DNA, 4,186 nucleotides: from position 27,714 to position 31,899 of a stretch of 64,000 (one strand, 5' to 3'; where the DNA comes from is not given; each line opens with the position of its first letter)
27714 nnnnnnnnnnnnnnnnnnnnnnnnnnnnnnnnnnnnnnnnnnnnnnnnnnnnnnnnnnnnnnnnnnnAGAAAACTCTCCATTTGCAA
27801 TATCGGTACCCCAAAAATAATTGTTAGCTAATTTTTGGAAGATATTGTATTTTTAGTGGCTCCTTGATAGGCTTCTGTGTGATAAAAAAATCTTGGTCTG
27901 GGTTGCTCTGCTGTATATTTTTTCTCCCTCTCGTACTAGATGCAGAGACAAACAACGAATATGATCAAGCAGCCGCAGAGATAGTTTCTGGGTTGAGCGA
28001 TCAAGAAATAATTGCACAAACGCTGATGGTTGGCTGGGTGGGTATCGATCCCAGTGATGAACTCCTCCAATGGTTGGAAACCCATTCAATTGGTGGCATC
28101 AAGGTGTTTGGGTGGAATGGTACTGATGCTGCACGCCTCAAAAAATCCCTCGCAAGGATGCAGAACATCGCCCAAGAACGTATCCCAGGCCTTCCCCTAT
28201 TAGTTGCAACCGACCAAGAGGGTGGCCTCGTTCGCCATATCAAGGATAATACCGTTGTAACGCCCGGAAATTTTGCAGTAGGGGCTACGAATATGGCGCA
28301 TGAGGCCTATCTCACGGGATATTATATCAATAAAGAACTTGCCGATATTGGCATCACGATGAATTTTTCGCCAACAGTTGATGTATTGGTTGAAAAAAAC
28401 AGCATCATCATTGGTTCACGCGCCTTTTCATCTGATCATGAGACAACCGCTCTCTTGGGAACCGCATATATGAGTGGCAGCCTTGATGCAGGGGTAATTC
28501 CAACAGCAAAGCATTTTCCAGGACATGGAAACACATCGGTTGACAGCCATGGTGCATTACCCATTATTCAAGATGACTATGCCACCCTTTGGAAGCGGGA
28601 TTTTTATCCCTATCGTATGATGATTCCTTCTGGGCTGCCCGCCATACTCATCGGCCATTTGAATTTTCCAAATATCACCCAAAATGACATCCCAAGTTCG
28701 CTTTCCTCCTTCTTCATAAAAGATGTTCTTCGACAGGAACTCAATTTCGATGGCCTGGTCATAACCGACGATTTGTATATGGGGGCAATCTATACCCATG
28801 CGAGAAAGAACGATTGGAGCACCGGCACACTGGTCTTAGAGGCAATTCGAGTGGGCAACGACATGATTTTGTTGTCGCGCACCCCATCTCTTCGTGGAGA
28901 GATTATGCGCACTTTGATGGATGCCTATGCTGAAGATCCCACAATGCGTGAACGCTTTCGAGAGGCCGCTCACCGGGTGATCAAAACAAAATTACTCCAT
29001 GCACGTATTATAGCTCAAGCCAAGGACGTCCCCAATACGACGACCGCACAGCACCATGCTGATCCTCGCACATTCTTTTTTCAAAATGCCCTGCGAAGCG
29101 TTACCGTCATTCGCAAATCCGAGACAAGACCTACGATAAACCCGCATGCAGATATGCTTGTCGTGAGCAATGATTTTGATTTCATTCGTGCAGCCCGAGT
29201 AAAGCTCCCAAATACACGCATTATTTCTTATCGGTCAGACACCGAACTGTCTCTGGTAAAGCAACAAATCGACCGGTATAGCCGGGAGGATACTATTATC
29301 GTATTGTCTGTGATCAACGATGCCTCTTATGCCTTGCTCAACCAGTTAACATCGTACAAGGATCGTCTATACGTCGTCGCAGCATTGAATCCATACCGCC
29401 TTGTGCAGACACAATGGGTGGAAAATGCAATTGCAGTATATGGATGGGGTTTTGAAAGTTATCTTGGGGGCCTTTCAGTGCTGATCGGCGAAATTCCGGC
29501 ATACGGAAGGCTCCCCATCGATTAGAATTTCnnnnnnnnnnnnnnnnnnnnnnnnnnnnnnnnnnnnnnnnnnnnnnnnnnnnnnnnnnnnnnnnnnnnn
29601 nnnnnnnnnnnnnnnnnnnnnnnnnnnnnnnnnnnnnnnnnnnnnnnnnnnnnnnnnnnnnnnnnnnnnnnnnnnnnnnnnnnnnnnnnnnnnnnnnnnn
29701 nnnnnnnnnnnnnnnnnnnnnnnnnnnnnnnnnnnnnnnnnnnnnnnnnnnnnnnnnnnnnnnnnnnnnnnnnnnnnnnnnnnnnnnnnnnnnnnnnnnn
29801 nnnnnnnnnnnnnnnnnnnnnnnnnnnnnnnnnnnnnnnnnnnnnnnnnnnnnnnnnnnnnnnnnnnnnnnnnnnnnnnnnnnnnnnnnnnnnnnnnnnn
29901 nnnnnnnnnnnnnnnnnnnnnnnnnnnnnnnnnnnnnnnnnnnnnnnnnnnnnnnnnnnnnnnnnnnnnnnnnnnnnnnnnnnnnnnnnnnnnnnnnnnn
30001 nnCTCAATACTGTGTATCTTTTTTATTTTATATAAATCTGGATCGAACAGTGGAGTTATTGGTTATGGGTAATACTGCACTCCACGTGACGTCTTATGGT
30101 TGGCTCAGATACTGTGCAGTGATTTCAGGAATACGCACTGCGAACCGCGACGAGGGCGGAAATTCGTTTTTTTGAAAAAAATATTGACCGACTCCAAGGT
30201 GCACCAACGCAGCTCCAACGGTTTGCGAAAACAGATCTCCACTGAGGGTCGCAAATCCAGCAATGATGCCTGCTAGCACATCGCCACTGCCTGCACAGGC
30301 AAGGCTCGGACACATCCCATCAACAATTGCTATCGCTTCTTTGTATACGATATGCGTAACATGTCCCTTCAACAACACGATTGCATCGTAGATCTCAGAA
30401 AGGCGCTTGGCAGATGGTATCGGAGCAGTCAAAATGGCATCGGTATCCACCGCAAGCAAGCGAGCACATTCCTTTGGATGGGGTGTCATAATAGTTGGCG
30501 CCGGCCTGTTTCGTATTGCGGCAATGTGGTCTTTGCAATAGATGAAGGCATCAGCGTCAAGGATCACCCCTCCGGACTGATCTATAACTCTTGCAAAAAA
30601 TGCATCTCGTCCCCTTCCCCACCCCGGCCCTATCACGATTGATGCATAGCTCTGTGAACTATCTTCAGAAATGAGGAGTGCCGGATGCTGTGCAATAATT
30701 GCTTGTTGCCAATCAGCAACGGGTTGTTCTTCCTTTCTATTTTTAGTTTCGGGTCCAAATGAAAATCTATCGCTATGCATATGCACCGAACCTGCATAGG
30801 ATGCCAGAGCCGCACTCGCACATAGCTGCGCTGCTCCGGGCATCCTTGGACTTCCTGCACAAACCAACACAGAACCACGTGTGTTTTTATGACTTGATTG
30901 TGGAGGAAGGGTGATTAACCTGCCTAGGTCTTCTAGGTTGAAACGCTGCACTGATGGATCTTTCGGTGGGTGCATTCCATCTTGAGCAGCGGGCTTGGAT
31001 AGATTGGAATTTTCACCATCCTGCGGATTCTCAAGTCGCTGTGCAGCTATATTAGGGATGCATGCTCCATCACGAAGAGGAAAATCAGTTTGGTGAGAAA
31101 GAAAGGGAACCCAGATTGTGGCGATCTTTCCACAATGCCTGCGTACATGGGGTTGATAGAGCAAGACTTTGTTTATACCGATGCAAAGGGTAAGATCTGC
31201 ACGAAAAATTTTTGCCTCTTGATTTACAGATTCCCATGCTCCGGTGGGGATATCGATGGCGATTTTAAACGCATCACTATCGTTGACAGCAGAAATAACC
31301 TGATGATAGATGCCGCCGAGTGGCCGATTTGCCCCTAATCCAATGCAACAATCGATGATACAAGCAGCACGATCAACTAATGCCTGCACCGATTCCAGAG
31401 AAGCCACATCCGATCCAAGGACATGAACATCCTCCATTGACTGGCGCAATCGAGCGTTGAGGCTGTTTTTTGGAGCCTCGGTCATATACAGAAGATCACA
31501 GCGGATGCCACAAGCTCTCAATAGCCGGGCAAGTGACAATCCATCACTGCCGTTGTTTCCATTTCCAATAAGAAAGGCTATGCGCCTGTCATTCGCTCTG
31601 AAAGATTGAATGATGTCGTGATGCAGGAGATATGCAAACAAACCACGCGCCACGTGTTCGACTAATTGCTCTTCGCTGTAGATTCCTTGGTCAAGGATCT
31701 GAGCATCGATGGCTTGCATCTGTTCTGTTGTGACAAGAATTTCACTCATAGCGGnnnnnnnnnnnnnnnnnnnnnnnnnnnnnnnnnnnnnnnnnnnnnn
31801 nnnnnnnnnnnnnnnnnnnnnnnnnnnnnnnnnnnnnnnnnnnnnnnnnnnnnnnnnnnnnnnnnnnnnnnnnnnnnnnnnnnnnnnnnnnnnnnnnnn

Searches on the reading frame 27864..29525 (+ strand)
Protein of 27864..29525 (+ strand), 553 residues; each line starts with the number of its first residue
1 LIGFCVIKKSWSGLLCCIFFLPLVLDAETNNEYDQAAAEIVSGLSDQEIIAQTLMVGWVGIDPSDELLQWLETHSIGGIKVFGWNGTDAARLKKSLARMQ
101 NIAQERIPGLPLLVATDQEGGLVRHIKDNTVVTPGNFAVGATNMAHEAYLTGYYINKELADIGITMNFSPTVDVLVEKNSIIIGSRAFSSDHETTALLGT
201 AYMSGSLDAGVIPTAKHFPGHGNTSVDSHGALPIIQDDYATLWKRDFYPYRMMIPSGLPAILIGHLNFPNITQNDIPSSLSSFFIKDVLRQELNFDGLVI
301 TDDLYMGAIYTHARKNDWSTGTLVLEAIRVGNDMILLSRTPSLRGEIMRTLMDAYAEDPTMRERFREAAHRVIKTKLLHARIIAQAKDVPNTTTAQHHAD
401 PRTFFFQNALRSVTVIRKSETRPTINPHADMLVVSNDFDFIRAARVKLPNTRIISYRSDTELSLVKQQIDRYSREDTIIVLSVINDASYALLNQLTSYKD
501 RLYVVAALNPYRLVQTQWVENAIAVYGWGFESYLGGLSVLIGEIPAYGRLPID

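Call 56: search_protein_families(library=pfam, proteins=[window:27864-29525:+], max_evalue=0.001)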
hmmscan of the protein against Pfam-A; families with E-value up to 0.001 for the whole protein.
window:27864-29525:+ (553 aa): 1 family
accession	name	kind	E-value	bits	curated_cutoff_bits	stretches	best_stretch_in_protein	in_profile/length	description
PF00933.27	Glyco_hydro_3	-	9.7e-65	219.5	27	1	50-374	6-315/316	Glycosyl hydrolase family 3 N terminal domain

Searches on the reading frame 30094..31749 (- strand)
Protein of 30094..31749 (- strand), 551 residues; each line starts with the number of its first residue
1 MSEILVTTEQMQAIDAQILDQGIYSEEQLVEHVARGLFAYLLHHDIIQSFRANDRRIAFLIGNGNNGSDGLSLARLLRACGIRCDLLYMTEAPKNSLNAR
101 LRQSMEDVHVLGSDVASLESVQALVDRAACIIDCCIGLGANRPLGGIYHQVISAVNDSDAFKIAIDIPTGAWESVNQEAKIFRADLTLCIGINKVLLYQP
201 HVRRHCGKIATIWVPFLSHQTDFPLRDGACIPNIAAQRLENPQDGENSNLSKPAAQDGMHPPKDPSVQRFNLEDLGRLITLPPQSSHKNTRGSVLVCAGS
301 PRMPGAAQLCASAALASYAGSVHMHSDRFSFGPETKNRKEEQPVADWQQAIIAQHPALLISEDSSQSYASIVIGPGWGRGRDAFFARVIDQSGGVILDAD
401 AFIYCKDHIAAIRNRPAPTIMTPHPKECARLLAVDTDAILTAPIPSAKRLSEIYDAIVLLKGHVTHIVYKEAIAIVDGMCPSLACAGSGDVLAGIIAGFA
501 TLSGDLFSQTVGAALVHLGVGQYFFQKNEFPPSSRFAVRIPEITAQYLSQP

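Call 56: search_protein_families(library=pfam, proteins=[window:30094-31749:-], max_evalue=0.001)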
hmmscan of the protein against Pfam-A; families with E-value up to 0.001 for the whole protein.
window:30094-31749:- (551 aa): 2 families
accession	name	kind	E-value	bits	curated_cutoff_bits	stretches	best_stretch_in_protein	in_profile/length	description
PF01256.23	Carb_kinase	-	2.4e-35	122.6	27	1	294-529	1-228/242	NAD(P)H-hydrate dehydratase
PF03853.21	YjeF_N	-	6.1e-27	95.1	24.9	1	27-194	2-167/169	YjeF-related protein N-terminus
